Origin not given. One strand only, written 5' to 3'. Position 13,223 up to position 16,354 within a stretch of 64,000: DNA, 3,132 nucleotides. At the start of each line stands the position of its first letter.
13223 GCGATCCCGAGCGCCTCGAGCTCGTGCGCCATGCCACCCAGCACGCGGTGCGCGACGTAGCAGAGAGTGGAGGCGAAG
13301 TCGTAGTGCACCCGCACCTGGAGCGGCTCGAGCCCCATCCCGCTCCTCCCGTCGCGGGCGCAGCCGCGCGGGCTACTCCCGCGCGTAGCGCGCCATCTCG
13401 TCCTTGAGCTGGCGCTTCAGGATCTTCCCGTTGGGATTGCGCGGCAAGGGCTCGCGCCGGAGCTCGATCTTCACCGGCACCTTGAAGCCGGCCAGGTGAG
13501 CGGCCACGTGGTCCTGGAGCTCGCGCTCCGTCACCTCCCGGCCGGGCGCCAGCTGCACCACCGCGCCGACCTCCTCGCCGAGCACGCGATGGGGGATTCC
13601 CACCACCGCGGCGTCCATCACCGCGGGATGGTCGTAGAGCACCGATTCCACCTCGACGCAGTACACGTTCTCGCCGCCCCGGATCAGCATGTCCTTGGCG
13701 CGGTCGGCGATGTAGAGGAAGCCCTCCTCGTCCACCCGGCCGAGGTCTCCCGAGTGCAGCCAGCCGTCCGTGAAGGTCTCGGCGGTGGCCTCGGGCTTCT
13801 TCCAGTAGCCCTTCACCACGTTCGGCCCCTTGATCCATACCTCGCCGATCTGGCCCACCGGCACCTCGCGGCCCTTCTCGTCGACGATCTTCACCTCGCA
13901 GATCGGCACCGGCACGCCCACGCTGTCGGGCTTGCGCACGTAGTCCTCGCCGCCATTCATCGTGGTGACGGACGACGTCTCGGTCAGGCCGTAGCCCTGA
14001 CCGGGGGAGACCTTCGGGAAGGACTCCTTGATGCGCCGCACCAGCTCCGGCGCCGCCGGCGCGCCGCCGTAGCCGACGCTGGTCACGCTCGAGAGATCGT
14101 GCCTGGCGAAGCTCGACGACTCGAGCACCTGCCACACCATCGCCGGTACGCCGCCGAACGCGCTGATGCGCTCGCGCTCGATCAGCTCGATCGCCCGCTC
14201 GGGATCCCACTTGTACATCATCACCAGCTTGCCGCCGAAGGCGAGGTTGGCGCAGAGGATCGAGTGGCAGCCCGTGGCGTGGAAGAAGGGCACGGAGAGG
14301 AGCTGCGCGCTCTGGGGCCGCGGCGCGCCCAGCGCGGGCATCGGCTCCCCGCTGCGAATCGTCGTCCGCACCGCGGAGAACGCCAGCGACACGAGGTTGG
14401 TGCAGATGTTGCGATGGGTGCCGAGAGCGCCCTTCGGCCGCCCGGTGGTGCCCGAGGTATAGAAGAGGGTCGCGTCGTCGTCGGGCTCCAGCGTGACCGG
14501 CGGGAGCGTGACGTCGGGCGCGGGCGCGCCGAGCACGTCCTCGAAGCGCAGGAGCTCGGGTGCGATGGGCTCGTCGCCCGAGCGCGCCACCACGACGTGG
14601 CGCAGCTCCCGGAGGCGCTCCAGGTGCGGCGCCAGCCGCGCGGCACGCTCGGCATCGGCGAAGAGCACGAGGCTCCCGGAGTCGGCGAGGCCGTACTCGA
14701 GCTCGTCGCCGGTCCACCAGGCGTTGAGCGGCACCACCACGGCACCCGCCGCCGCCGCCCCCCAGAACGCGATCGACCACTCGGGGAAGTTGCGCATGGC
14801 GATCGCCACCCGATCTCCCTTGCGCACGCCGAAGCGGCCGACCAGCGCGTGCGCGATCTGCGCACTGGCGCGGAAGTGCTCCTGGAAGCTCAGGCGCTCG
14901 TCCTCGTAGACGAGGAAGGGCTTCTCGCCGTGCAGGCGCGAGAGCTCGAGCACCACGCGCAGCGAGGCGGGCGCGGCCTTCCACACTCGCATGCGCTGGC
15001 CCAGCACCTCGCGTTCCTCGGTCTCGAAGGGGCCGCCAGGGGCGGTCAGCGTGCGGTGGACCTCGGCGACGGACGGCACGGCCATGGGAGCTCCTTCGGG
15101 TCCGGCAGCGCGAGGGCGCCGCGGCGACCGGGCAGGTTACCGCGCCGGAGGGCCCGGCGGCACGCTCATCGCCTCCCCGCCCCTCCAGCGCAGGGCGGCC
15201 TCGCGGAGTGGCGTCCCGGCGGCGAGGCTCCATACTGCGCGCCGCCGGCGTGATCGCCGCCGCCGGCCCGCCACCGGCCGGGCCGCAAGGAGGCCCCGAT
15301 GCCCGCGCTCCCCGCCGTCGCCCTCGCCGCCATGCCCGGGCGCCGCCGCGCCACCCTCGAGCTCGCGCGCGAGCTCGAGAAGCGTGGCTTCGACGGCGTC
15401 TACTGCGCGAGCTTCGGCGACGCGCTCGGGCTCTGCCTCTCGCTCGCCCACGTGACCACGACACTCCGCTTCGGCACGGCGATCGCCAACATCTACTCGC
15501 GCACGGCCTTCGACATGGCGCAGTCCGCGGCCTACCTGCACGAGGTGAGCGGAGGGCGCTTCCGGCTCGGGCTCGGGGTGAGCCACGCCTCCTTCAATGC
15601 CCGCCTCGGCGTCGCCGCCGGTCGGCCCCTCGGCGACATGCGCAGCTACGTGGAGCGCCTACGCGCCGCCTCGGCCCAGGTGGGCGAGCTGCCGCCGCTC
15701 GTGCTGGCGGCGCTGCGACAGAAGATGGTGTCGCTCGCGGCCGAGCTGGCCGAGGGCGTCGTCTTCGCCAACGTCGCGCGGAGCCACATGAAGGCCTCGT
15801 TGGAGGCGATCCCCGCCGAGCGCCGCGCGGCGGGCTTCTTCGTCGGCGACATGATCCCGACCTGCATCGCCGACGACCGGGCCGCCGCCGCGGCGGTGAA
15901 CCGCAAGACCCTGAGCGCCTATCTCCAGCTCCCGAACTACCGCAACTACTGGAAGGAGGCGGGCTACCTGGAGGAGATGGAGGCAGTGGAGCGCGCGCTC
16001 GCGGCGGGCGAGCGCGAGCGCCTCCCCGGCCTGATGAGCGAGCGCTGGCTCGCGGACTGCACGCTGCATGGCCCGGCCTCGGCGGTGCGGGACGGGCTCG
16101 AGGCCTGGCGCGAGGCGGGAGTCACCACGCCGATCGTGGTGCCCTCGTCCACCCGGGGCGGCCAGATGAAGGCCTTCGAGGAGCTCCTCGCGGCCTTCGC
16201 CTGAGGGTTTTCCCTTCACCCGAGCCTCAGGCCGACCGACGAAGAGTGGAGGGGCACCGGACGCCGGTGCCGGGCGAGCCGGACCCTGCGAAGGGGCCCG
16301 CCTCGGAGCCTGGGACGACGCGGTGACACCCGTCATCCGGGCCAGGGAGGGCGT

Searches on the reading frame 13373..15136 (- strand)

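Call 67: search_protein_families(library=pfam, proteins=[window:13373-15136:-], max_evalue=0.00001)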
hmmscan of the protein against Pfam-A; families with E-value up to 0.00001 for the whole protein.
window:13373-15136:- (587 aa): 2 families
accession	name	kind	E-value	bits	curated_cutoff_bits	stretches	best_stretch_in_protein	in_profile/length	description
PF00501.34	AMP-binding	-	3.6e-92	309.5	29.9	1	69-445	8-384/384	AMP-binding enzyme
PF13193.12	AMP-binding_C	-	9.9e-17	62.1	24.5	1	495-571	1-76/76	AMP-binding enzyme C-terminal domain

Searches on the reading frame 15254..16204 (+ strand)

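Call 67: search_protein_families(library=pfam, proteins=[window:15254-16204:+], max_evalue=0.00001)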
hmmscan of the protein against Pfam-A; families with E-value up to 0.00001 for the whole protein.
window:15254-16204:+ (316 aa): 1 family
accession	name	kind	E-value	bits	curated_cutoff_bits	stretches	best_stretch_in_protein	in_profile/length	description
PF00296.26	Bac_luciferase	-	7.3e-36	124.5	27.9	1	29-291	20-313/314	Luciferase-like monooxygenase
